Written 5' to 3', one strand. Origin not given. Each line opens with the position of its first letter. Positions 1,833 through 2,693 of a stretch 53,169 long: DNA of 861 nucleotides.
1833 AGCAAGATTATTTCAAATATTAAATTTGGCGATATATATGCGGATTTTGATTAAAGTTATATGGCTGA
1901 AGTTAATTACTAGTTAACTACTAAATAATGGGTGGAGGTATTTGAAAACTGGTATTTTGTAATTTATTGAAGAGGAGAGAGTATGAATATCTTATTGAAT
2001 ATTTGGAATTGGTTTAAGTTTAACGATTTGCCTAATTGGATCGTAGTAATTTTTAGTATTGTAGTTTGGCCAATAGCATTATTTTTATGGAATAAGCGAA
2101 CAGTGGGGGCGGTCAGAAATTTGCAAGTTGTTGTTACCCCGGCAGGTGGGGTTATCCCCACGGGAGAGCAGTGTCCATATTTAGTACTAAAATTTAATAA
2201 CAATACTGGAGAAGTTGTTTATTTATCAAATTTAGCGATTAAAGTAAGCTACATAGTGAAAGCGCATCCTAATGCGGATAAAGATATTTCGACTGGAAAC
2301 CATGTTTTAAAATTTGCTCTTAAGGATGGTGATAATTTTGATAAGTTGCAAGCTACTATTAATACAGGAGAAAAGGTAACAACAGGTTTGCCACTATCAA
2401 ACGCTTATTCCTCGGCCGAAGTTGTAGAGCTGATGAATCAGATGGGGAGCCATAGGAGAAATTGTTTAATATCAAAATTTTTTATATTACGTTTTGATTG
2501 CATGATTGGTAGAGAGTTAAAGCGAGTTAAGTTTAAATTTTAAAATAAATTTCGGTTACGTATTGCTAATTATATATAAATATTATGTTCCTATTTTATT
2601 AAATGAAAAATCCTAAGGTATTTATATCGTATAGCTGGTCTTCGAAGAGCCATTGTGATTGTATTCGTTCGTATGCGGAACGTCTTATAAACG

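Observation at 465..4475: AT-rich four-gene island (tandem-HD / TM protein / SEFIR-TIR / mini-TM) after the rrn terminator: candidate undescribed TIR-based immune module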

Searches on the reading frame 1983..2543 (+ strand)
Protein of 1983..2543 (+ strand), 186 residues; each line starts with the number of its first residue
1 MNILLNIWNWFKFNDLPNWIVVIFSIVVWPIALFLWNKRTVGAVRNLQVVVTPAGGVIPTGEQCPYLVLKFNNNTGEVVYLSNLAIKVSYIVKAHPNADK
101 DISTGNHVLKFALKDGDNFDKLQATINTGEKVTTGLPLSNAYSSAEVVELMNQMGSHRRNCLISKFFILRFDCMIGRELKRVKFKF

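Call 4: search_protein_families(library=pfam, proteins=[window:1983-2543:+], max_evalue=1)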
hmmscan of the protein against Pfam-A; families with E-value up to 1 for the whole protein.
window:1983-2543:+ (186 aa): 1 family
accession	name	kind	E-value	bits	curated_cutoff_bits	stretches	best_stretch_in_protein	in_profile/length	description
PF05230.16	MASE2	-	0.12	12.8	25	1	18-48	30-60/89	MASE2 domain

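Call 5: search_protein_families(library=padloc, proteins=[window:1983-2543:+], max_evalue=1)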
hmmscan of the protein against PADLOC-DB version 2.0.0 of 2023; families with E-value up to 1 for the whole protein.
window:1983-2543:+ (186 aa): 0 families

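Call 6: search_protein_families(library=ncbifam, proteins=[window:1983-2543:+], max_evalue=1)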
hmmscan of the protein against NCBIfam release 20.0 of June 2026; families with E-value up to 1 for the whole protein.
window:1983-2543:+ (186 aa): 1 family
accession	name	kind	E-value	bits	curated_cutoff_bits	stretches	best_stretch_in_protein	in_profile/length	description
NF003682.0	PRK05305.2-2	equivalog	0.085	12.2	284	1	18-130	32-143/212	phosphatidylserine decarboxylase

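Call 13: find_homologous_proteins(query=window:1983-2543:+)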
Query window:1983-2543:+ (186 aa): 7 proteins with E <= 0.001 among 108 candidates.
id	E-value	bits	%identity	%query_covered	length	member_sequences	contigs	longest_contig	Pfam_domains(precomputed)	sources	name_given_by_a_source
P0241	3.8e-121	420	100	100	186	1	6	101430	-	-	-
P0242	1.5e-97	343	78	100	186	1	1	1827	-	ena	-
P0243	6.5e-90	318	77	99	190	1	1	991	-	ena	-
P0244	5.4e-70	253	57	99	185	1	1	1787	-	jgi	jgi:hypothetical protein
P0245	1.0e-63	233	60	90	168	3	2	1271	-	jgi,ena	-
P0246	2.0e-61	225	56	97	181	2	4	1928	-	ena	-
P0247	8.0e-58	213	51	97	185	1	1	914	-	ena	-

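Call 17: find_encoding_contigs(protein=P0242, flank=5000)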
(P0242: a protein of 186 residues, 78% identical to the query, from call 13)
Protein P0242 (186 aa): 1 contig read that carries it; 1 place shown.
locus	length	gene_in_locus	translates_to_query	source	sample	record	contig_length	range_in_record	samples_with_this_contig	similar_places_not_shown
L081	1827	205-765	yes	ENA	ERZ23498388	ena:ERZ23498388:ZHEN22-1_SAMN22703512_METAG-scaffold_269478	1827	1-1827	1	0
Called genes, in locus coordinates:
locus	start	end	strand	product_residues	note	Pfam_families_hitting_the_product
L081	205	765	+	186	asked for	-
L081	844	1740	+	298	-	PF02089:Palm_thioest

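Call 18: find_encoding_contigs(protein=P0244, flank=5000)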
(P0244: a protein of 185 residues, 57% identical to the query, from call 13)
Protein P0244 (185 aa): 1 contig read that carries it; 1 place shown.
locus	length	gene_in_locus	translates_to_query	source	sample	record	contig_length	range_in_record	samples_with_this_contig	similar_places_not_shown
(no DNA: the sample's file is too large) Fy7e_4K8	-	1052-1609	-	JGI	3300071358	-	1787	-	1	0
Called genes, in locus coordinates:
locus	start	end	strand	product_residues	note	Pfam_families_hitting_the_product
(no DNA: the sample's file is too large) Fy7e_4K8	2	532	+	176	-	?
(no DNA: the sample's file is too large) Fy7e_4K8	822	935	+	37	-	-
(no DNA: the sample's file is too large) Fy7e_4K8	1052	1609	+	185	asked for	-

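Call 19: find_encoding_contigs(protein=P0246, flank=5000)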
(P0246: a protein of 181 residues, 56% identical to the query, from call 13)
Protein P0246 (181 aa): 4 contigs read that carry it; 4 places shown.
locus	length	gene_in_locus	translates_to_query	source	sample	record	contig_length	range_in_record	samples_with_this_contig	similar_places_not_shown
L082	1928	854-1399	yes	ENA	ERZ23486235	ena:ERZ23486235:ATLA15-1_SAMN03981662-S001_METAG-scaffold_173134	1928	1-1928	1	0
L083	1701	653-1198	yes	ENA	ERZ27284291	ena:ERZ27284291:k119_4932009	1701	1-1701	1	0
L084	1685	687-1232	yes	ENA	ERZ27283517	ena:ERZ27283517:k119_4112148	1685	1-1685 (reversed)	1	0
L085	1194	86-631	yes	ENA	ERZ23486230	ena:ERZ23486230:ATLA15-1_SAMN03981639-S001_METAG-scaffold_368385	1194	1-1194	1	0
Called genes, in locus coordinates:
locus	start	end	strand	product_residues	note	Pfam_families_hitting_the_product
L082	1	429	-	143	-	?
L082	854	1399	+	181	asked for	-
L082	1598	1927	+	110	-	?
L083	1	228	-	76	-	?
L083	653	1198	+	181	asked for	-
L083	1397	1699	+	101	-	?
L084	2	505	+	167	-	?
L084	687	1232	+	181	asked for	-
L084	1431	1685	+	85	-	?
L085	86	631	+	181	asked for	-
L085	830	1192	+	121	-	?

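Call 35: find_related_loci(query=window:1983-2543:+, collection=viral_contigs, flank=8000)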
Query window:1983-2543:+ (186 aa) in viral_contigs; peptide patterns used: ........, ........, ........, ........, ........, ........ (x = any residue, [..] = any of these).
10 stretches matched a pattern, but none encodes a relative of the query by tblastn (E <= 1e-3).

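Call 39: search_protein_families(library=padloc, proteins=[L081:844-1740:+], max_evalue=0.01)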
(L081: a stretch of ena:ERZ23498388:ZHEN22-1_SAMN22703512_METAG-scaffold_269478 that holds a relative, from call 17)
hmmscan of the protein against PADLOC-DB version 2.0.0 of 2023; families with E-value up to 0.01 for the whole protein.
L081:844-1740:+ (298 aa): 0 families

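Call 51: predict_structure(alignment_id=A2)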
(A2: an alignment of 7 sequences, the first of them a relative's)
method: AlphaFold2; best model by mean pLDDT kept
length: 186 residues; sequences in the alignment: 7
mean_pLDDT: 73.7   pTM: 0.63
mean pLDDT of the five models: 73.7, 71.8, 71.7, 69.5, 48.3
residues with pLDDT >= 90: 12; 70-90: 113; 50-70: 42; < 50: 19
segments of 3 or more residues with pLDDT < 50: 36-47, 53-57
pLDDT, mean of each block of 10 residues (from residue 1): 67 65 68 51 44 48 77 80 90 88 88 80 87 85 81 69 74 81 79
secondary structure, 60 per line:
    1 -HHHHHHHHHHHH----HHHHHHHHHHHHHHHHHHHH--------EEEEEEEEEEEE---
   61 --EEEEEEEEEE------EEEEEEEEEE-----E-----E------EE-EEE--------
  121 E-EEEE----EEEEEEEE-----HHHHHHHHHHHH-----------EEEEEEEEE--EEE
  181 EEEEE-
elements in order: H2-13 H18-37 E46-57 E63-72 E79-88 E110-112 E123-126 E131-138 H144-155 E167-175 E178-185

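Call 55: fold_search(model_id=the predicted structure, library=pdb)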
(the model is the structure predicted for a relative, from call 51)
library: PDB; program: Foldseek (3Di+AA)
matches with E <= 10: 941; with E <= 0.001: 2
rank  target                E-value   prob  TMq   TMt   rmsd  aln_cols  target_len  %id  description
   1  2r39                  8.4e-04  1.00  0.29  0.42   8.0       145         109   14  Crystal structure of FixG-related protein from Vibrio parahaemolyticus (released 2007-09-11)
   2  3gfu_C                1.0e-03  1.00  0.32  0.29   7.6       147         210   10  FaeE-FaeG chaperone-major pilin complex of F4 ac 5/95 fimbriae (released 2009-10-20)
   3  3f65_H                1.6e-03  1.00  0.31  0.37   8.2       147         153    8  The F4 fimbrial chaperone FaeE does not self-cap its interactive surfaces (released 2009-05-19)
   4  3but                  1.6e-03  1.00  0.31  0.43  10.1       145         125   14  Crystal structure of protein Af_0446 from Archaeoglobus fulgidus (released 2008-01-15)
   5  3q48_A                2.0e-03  1.00  0.33  0.32   8.3       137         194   12  Crystal structure of Pseudomonas aeruginosa CupB2 chaperone (released 2011-02-09)
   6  3gew_C                2.3e-03  1.00  0.32  0.29   8.1       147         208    7  FaeE-FaeG chaperone-major pilin complex of F4 ad fimbriae (released 2009-10-20)
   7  6cxh_A                2.6e-03  0.96  0.28  0.16  19.4       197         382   13  Crystal structure of particulate methane monooxygenase from Methylomicrobium alcaliphilum 20Z (released 2018-05-16)
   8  1z9l                  2.9e-03  0.98  0.28  0.39   8.7       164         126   11  1.7 Angstrom Crystal Structure of the Rat VAP-A MSP Homology Domain (released 2005-07-19)
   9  7ohi_A                2.9e-03  0.97  0.27  0.21  10.8       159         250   12  FCHO1-peptide-AP2 alpha ear complex (released 2022-06-01)
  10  9ppp_A                3.1e-03  0.96  0.26  0.21   8.0       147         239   12  Structure of Alpha Appendage of AP2 bound to the extended FxDxF motif derived of CCDC32 (released 2026-04-08)
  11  3hs8_A                3.2e-03  0.84  0.23  0.19  10.3       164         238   10  Intersectin 1-peptide-AP2 alpha ear complex (released 2010-02-23)
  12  1b9k                  3.6e-03  1.00  0.28  0.22   7.2       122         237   12  ALPHA-ADAPTIN APPENDAGE DOMAIN, FROM CLATHRIN ADAPTOR AP2 (released 1999-07-06)
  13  2dwx_A                4.1e-03  0.96  0.28  0.38   9.6       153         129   10  Co-crystal Structure Analysis of GGA1-GAE with the WNSF motif (released 2007-04-17)
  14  9leg_B                4.1e-03  0.95  0.30  0.17  22.0       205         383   11  AMO complex (released 2026-02-04)
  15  4bcx                  5.1e-03  0.99  0.30  0.44   8.1       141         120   10  gamma 2 adaptin EAR domain crystal structure (released 2013-07-10)
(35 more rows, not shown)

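Call 60: search_protein_representatives(alignment_id=A2)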
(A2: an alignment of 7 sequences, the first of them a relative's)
Query: 7 sequences, 185 profile positions. Proteins with E-value up to 0.001 (for the whole library): 119; up to 1e-10: 72; up to 1e-30: 3. The best 119 are listed.
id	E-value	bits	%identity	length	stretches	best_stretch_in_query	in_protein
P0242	1.2e-97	341.6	-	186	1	1-185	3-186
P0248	2.3e-33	132.0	-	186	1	4-185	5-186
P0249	2.3e-33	132.0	-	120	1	65-185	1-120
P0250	3.0e-27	112.0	-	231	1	2-184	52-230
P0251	1.5e-25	106.5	-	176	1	8-182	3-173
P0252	2.1e-24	102.8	-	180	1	1-181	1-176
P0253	9.2e-24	100.7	-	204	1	40-178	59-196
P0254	2.7e-23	99.2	-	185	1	3-184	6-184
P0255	4.1e-23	98.6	-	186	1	3-182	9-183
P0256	4.2e-23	98.6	-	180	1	3-179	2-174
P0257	4.8e-23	98.4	-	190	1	6-182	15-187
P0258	4.9e-22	95.1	-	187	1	3-177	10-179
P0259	1.2e-21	93.8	-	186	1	5-183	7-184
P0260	1.3e-21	93.7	-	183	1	2-183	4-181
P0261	1.4e-21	93.5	-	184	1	4-181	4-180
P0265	6.2e-21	91.5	-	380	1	2-181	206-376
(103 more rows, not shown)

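Call 62: search_dna_similar(query=window:1983-2543:+, collection=plasmids, mode=protein, max_evalue=0.001)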
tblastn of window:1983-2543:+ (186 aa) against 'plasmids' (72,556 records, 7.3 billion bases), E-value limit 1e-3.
No match.

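Call 63: search_dna_similar(query=window:1983-2543:+, collection=phages, mode=protein, max_evalue=0.001)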
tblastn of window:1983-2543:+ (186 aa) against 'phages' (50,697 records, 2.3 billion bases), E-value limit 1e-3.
No match.

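Call 69: search_protein_families(library=pfam, proteins=[L081:844-1740:+, L082:1598-1927:+, L084:2-505:+, P0265], max_evalue=0.01)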
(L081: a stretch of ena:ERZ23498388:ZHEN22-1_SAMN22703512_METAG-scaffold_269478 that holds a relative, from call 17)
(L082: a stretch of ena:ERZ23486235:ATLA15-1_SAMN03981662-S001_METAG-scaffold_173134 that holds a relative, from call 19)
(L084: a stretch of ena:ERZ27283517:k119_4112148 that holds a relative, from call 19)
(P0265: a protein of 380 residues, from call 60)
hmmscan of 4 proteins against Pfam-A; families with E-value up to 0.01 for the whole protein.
L081:844-1740:+ (298 aa): 6 families
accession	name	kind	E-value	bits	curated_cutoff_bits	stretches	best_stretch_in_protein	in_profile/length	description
PF02089.21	Palm_thioest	-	7.4e-08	32.8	26.8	1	88-165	33-116/254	Palmitoyl protein thioesterase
PF07819.20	PGAP1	-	6.4e-05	23.3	24.3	1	121-161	91-131/233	PGAP1-like alpha/beta domain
PF00561.26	Abhydrolase_1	-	0.00011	22.4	25.8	1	102-163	51-110/245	alpha/beta hydrolase fold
PF24096.1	DUF7379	-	0.00026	21.4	33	1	119-177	68-130/191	Domain of unknown function (DUF7379)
PF06028.17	DUF915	-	0.00094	19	22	1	84-162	63-146/255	Alpha/beta hydrolase of unknown function (DUF915)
PF05057.20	DUF676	-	0.0043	17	20.3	1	96-162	48-128/217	Putative serine esterase (DUF676)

L082:1598-1927:+ (110 aa): 0 families

L084:2-505:+ (167 aa): 4 families
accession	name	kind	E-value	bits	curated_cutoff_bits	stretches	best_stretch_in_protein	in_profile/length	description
PF07900.17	DUF1670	-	6.5e-36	124.2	25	1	6-144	83-220/220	Protein of unknown function (DUF1670)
PF13551.12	HTH_29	-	0.00063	20.2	28.1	0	116-144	6-35/64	Winged helix-turn helix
PF08279.18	HTH_11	-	0.0041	17.4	25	0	24-52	10-38/55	HTH domain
PF13384.12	HTH_23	-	0.0084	16.3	24.6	0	78-112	8-42/50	Homeodomain-like domain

P0265 (380 aa): 0 families

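Call 80: fold_search(model_id=the predicted structure, library=viral)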
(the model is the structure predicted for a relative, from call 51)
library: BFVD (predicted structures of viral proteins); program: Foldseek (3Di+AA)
matches with E <= 10: 789; with E <= 0.001: 4
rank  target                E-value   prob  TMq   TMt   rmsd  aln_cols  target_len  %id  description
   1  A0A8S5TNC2            3.8e-04  0.97  0.25  0.24  15.2       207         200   13  Uncharacterized protein [Siphoviridae sp. ctamP19]
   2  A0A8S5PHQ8            5.0e-04  1.00  0.27  0.22  11.8       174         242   12  Uncharacterized protein [Siphoviridae sp. ctUGQ45]
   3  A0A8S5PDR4            6.3e-04  0.93  0.25  0.27  12.6       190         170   13  Uncharacterized protein [Siphoviridae sp. ctorp6]
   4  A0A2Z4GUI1            9.8e-04  0.99  0.32  0.33  12.7       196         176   13  (no name in the UniProt tables at hand)
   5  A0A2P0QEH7            6.6e-03  0.80  0.23  0.16  16.4       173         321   10  Uncharacterized protein [Haloarcula hispanica pleomorphic virus 4]
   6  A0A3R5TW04            8.2e-03  0.77  0.25  0.22  10.4       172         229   11  Membrane glycoprotein [Epstein-Barr virus (strain GD1)]
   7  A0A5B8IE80            1.2e-02  0.90  0.27  0.15  18.0       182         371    9  Uncharacterized protein [Mimiviridae sp. ChoanoV1]
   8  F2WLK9                1.2e-02  0.60  0.21  0.14  12.0       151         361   10  Conserved putative membrane protein [Lausannevirus]
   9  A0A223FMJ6            1.2e-02  0.85  0.25  0.34   9.0       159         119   12  Interleukin-18-binding protein [Murmansk poxvirus]
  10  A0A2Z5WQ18            1.2e-02  0.85  0.24  0.30  11.4       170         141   15  (no name in the UniProt tables at hand)
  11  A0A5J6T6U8            1.4e-02  0.85  0.28  0.29  10.0       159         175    9  (no name in the UniProt tables at hand)
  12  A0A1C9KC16            1.7e-02  0.51  0.21  0.27   9.5       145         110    9  Soluble il-18 binding protein [Volepox virus]
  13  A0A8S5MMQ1            2.1e-02  0.33  0.20  0.20  19.0       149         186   13  Uncharacterized protein [Siphoviridae sp. ctxc31]
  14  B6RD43                3.0e-02  0.08  0.12  0.05  37.6       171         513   10  Glycoprotein (Fragment) [Imjin virus]
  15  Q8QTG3                3.4e-02  0.57  0.27  0.25  13.6       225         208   10  WSSV058 [White spot syndrome virus]
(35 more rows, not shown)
